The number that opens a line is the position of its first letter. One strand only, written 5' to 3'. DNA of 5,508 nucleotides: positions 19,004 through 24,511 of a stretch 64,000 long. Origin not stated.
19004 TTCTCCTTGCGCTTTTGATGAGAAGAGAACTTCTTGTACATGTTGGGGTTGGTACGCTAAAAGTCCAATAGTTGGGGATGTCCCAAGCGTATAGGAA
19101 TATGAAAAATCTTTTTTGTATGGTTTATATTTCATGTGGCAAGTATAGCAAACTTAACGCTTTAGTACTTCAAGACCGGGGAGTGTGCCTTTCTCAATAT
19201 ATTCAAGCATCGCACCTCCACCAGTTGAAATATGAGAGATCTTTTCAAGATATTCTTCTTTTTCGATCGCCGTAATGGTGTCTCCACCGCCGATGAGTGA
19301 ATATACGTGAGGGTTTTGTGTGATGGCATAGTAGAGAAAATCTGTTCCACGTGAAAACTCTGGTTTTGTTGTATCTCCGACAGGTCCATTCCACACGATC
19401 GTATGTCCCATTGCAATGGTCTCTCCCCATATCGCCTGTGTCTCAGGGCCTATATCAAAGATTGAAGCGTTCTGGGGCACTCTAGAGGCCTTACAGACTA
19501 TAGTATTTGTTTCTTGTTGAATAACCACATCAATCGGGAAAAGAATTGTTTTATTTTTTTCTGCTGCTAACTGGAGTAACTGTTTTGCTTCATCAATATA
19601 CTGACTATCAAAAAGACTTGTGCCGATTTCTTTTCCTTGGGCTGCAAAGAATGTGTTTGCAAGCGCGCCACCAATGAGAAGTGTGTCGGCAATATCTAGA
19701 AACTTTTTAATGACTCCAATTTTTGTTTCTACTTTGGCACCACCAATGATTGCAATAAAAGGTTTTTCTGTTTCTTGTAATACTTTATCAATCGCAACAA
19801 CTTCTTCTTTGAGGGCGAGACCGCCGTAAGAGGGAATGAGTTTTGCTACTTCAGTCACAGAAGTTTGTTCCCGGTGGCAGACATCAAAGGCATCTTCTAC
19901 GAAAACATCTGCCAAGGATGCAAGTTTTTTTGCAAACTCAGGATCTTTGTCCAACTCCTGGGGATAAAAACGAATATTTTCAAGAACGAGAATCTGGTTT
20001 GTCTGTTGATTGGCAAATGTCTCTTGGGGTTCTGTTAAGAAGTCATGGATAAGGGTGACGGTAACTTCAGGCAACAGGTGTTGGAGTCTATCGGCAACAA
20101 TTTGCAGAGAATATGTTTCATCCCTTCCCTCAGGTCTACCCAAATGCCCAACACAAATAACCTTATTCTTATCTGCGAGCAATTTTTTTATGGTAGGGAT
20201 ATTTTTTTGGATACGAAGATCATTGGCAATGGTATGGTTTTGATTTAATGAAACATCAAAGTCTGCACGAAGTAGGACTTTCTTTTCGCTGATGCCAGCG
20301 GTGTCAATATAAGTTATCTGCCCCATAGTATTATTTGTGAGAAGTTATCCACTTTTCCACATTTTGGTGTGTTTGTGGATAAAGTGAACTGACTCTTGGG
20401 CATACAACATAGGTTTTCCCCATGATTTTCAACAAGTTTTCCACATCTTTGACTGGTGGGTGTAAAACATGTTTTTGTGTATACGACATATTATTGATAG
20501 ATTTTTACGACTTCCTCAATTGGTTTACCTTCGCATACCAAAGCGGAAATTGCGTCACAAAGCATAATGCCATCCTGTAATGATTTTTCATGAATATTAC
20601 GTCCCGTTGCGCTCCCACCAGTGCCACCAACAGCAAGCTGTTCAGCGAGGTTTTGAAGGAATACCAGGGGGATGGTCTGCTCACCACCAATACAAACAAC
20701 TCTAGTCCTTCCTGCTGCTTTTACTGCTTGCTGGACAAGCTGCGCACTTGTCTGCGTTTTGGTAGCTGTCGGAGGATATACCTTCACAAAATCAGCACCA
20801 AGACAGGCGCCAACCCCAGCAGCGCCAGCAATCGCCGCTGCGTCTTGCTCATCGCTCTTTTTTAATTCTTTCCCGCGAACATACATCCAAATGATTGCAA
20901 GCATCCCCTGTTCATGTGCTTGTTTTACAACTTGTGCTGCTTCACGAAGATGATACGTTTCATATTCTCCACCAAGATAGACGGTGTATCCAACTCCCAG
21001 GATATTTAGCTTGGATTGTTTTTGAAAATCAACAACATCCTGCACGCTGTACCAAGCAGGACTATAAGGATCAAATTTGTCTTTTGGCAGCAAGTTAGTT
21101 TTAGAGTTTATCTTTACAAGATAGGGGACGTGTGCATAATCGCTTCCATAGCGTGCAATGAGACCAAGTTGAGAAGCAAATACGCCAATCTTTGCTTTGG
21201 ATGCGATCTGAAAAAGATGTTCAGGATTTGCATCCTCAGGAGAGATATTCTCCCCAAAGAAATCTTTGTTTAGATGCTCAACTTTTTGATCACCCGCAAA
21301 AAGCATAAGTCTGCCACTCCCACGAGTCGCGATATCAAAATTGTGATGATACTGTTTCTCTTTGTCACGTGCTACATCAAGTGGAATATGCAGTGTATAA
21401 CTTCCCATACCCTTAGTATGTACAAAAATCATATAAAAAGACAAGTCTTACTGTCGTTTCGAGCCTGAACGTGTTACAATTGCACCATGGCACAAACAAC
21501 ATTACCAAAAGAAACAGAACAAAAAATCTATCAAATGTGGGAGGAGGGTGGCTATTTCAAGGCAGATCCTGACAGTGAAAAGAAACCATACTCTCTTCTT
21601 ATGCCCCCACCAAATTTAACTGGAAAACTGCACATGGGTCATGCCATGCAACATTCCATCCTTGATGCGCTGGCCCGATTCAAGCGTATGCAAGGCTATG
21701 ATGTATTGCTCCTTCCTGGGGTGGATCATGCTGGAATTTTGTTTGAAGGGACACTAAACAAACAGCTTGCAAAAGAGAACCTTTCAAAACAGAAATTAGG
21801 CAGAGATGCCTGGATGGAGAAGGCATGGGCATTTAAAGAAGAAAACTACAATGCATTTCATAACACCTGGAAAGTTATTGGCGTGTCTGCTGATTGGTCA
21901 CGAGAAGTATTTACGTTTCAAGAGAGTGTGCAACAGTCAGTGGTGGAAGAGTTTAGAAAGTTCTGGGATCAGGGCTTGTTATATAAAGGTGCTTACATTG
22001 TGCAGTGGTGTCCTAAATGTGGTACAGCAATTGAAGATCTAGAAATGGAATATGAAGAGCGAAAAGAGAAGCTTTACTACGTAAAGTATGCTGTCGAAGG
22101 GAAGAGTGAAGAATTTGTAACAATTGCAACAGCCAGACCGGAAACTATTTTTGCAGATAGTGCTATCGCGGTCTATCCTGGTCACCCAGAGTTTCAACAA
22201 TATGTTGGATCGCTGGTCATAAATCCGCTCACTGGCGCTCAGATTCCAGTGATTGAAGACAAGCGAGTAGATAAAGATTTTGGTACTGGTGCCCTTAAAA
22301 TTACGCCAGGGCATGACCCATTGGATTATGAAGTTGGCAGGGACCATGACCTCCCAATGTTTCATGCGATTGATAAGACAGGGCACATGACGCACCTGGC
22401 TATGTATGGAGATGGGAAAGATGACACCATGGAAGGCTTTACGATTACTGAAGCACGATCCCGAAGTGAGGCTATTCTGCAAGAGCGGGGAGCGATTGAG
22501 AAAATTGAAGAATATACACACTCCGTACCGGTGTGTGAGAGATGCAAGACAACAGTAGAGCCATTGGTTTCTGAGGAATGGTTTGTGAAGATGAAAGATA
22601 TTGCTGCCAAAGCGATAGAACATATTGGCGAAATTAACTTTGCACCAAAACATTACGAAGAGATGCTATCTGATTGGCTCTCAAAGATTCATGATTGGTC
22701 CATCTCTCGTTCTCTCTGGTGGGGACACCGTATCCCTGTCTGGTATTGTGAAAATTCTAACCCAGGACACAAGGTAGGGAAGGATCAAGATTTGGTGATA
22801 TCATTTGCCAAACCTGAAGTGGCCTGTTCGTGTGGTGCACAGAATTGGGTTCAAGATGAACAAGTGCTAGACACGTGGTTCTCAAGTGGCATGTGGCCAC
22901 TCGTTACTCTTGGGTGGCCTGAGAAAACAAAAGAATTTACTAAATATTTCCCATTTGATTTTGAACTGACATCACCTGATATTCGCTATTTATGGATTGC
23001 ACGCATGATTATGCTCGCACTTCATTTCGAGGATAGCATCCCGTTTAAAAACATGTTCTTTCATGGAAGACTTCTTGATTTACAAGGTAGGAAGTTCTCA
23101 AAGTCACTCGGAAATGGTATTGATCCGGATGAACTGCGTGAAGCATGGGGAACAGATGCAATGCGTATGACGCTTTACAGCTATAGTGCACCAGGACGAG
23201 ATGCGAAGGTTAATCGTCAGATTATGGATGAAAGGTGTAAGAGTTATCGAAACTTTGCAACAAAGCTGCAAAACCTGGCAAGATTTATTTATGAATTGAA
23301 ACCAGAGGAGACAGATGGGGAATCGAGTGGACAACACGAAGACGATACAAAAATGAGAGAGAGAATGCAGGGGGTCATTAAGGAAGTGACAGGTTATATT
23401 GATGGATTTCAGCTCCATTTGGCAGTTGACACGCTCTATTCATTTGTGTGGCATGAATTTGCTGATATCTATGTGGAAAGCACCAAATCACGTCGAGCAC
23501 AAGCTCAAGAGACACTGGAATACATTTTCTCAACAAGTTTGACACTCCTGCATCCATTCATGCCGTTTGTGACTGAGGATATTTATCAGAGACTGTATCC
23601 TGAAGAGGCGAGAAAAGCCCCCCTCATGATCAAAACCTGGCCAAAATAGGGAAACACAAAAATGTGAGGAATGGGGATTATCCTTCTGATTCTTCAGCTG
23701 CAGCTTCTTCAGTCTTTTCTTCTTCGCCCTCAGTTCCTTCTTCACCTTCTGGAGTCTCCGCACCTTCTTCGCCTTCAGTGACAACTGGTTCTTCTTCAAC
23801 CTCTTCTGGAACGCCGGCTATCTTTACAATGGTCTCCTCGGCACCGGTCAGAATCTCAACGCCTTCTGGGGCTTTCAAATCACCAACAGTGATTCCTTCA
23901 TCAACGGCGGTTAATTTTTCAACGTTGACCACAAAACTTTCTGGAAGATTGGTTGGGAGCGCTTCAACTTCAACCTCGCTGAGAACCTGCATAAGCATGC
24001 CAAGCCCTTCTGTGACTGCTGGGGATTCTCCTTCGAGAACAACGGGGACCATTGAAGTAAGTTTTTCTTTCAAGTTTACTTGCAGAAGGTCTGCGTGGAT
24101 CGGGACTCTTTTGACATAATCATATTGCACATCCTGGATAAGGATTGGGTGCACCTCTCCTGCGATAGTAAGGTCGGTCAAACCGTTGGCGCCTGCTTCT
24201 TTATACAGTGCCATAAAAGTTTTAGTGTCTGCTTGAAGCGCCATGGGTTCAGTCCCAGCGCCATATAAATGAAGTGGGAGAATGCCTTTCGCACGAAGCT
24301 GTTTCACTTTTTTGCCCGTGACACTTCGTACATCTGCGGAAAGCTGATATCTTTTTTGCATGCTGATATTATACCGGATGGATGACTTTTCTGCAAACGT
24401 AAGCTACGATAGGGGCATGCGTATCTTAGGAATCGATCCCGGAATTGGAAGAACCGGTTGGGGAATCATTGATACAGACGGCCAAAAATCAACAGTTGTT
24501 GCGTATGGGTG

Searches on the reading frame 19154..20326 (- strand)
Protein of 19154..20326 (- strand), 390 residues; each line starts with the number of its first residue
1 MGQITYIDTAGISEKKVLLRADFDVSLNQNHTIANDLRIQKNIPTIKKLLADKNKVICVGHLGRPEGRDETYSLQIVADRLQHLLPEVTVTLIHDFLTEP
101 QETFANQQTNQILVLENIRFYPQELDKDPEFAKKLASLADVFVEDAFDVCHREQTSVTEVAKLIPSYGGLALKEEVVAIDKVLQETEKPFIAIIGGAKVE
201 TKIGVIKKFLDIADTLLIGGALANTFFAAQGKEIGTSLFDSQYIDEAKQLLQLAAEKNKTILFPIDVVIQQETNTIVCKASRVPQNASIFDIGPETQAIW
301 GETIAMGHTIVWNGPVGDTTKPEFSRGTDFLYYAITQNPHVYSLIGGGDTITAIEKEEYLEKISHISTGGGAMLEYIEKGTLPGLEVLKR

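Call 23: search_protein_families(library=pfam, proteins=[window:19154-20326:-], max_evalue=0.01)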
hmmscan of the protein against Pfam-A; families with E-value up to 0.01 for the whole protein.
window:19154-20326:- (390 aa): 1 family
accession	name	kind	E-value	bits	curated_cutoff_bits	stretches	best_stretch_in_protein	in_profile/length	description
PF00162.24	PGK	-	1.4e-122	409.8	27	1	8-378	2-377/379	Phosphoglycerate kinase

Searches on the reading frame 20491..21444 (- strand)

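Call 23: search_protein_families(library=pfam, proteins=[window:20491-21444:-], max_evalue=0.01)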
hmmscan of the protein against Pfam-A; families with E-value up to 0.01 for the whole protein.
window:20491-21444:- (317 aa): 1 family
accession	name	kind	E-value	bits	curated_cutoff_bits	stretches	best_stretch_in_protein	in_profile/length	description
PF01791.15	DeoC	-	2.1e-40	139.2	23.8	1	47-287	2-229/229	DeoC/LacD family aldolase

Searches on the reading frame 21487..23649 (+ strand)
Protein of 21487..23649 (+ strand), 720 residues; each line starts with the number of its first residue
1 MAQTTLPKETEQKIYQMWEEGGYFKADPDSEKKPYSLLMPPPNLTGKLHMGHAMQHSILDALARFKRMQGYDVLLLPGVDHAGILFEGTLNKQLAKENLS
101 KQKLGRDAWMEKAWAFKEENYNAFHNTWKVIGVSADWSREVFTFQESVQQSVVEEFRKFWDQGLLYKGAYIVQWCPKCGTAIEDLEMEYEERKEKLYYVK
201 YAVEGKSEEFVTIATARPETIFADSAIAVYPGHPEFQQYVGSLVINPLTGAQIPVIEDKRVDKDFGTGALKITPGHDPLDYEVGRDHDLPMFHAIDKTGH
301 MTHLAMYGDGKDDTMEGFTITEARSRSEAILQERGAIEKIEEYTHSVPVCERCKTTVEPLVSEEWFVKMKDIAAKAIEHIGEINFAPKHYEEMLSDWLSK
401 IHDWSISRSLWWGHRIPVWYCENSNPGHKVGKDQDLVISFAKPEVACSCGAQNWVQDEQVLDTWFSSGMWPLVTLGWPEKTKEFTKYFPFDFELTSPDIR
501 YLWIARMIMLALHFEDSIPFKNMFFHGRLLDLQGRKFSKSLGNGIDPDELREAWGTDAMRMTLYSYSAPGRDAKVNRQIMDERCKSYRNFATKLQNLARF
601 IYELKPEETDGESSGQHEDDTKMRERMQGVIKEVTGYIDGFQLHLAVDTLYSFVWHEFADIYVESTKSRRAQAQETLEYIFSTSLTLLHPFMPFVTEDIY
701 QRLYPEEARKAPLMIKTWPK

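Call 8: search_protein_families(library=pfam, proteins=[window:21487-23649:+], max_evalue=0.001)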
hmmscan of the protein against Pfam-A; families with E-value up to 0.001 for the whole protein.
window:21487-23649:+ (720 aa): 5 families
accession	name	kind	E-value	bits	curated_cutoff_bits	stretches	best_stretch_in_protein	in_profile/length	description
PF00133.28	tRNA-synt_1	-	3.8e-119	398.6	22.7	1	13-575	1-413/414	tRNA synthetases class I (I, L, M and V)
PF08264.19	Anticodon_1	-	1.8e-24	86.7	25.1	1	620-719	1-105/148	Anticodon-binding domain of tRNA ligase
PF09334.17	tRNA-synt_1g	-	7.2e-23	81.4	20.1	3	45-184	11-132/391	tRNA synthetases class I (M)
PF13603.12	tRNA-synt_1_2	-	1.8e-08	34.5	25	1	241-305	86-150/185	Leucyl-tRNA synthetase, editing domain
PF01406.26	tRNA-synt_1e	-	0.00016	21.6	27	0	519-565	236-282/301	tRNA synthetases class I (C) catalytic domain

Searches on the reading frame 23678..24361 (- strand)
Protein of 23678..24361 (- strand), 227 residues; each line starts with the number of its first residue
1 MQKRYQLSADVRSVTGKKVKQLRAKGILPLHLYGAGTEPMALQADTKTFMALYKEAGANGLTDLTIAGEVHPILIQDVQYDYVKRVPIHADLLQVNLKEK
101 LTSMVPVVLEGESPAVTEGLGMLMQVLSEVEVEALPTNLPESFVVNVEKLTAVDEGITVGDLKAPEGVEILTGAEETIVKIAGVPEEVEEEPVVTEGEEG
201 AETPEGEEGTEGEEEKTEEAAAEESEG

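Call 23: search_protein_families(library=pfam, proteins=[window:23678-24361:-], max_evalue=0.01)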
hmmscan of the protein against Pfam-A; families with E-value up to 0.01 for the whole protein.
window:23678-24361:- (227 aa): 2 families
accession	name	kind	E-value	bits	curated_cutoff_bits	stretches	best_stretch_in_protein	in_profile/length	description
PF14693.11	Ribosomal_TL5_C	-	6.9e-21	74.8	27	1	100-182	1-81/84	Ribosomal protein TL5, C-terminal domain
PF01386.24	Ribosomal_L25p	-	5.8e-16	59.2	23.6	1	7-92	1-82/82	Ribosomal L25p family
